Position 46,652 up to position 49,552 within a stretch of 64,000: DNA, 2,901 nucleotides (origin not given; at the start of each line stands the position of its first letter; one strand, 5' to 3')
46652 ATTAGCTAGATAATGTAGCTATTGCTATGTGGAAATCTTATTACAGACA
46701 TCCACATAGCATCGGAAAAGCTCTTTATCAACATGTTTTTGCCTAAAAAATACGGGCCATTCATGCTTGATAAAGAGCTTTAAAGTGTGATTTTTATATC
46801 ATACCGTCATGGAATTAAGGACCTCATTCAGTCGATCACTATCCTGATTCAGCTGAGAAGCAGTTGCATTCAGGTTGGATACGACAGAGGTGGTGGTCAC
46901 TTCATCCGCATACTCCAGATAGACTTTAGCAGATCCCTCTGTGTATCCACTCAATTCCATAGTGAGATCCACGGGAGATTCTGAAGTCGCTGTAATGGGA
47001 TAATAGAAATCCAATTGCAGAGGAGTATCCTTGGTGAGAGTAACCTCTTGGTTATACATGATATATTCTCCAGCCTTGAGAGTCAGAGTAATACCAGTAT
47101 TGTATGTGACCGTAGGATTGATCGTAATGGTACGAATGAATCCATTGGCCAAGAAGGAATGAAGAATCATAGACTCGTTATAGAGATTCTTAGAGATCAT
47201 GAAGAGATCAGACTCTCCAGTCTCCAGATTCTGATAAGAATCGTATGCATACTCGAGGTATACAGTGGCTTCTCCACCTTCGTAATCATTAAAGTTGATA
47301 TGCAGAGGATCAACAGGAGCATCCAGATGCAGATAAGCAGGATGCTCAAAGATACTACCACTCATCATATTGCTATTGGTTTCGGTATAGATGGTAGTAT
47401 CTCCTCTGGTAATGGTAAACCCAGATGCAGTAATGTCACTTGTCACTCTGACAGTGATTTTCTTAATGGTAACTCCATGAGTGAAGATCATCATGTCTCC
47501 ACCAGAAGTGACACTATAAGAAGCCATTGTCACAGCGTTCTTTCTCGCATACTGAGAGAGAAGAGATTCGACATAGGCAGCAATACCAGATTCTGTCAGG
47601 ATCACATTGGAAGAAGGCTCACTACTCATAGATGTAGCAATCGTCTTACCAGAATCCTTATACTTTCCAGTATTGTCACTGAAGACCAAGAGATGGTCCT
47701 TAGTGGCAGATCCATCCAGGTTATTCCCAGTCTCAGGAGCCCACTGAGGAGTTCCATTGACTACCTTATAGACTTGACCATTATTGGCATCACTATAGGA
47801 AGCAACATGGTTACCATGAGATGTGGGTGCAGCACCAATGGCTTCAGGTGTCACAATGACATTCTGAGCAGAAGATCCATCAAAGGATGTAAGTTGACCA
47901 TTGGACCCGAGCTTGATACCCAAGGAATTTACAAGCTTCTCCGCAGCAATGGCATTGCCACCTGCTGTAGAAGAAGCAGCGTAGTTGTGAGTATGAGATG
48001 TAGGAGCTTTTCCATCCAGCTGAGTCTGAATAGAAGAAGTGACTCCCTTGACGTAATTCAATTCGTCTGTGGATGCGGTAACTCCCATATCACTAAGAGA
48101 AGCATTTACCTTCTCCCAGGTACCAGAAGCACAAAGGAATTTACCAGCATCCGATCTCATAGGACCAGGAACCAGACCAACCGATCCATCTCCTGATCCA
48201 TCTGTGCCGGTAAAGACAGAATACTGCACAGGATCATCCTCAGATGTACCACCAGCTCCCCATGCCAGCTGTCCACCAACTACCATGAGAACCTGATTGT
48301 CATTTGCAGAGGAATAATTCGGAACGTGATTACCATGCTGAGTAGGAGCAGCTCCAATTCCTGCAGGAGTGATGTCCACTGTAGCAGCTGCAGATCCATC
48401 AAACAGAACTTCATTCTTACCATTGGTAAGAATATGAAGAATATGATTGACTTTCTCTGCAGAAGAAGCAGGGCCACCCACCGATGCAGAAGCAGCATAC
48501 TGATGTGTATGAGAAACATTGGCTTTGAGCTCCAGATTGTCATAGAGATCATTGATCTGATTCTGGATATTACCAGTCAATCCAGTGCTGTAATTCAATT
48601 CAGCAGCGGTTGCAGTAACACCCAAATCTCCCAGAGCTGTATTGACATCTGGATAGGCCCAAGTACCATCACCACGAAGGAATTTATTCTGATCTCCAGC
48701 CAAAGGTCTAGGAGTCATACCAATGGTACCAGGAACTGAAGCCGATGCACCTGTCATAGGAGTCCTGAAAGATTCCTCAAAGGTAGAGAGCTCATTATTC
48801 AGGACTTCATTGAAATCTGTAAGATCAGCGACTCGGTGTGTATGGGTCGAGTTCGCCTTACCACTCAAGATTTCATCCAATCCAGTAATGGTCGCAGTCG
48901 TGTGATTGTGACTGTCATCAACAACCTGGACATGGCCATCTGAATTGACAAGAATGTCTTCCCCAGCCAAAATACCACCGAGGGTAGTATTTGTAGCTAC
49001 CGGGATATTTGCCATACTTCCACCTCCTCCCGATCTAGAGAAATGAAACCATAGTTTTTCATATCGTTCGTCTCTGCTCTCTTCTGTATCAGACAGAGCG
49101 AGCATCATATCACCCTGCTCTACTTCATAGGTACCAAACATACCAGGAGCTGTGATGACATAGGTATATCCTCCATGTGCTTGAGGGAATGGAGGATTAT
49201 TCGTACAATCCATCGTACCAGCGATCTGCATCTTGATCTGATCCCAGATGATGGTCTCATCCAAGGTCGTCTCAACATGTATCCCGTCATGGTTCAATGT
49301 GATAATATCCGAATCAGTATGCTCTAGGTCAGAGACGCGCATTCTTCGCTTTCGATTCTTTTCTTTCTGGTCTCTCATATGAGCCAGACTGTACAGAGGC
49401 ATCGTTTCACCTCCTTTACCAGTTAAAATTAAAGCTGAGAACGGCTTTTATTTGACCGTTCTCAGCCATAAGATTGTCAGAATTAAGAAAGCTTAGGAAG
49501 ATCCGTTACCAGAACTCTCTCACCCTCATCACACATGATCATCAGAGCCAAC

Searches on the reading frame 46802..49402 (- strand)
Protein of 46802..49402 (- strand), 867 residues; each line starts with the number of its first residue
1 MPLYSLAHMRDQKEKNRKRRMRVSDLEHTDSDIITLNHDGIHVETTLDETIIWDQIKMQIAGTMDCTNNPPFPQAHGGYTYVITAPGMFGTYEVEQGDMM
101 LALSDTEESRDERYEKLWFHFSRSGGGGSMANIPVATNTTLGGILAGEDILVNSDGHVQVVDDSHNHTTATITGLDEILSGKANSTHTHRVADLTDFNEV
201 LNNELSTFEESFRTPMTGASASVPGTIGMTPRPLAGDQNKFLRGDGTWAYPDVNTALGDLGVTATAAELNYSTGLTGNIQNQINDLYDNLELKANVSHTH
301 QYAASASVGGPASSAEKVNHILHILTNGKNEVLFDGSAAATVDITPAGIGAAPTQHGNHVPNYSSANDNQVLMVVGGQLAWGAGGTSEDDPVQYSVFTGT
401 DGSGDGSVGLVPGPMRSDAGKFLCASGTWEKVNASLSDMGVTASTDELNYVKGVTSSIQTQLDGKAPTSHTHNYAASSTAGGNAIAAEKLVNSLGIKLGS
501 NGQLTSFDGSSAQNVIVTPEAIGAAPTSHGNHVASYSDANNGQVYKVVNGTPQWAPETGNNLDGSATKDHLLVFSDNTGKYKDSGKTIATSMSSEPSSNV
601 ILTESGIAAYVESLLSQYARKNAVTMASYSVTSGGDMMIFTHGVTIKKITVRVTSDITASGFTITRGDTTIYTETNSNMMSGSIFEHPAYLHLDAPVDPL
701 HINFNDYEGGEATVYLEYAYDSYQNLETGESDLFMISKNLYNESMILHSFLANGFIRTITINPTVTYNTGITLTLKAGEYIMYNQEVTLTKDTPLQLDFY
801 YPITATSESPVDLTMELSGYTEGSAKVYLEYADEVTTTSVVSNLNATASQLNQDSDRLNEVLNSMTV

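Call 10: search_protein_families(library=pfam, proteins=[window:46802-49402:-], max_evalue=0.001)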
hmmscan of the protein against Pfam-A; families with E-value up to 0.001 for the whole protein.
window:46802-49402:- (867 aa): 1 family
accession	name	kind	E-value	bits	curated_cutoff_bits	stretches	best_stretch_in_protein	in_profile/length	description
PF12789.12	PTR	-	2.5e-13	50.3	27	1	163-203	5-45/60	Phage tail repeat like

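Call 11: search_protein_families(library=phrogs, proteins=[window:46802-49402:-], max_evalue=0.001)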
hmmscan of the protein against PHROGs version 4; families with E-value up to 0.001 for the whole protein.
window:46802-49402:- (867 aa): 5 families
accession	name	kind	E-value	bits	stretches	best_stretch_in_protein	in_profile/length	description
phrog_4302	-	unknown function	2.8e-11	43.9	1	214-249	216-251/499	-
phrog_10588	-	tail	1.8e-09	36.8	1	129-199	475-545/1459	tail protein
phrog_18185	-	tail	3.1e-07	31.2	1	165-209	302-345/399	tail fiber protein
phrog_10485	-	unknown function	0.00012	21.5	0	162-203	112-153/788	-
phrog_5207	-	unknown function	0.00016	21.3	0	434-525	469-562/689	-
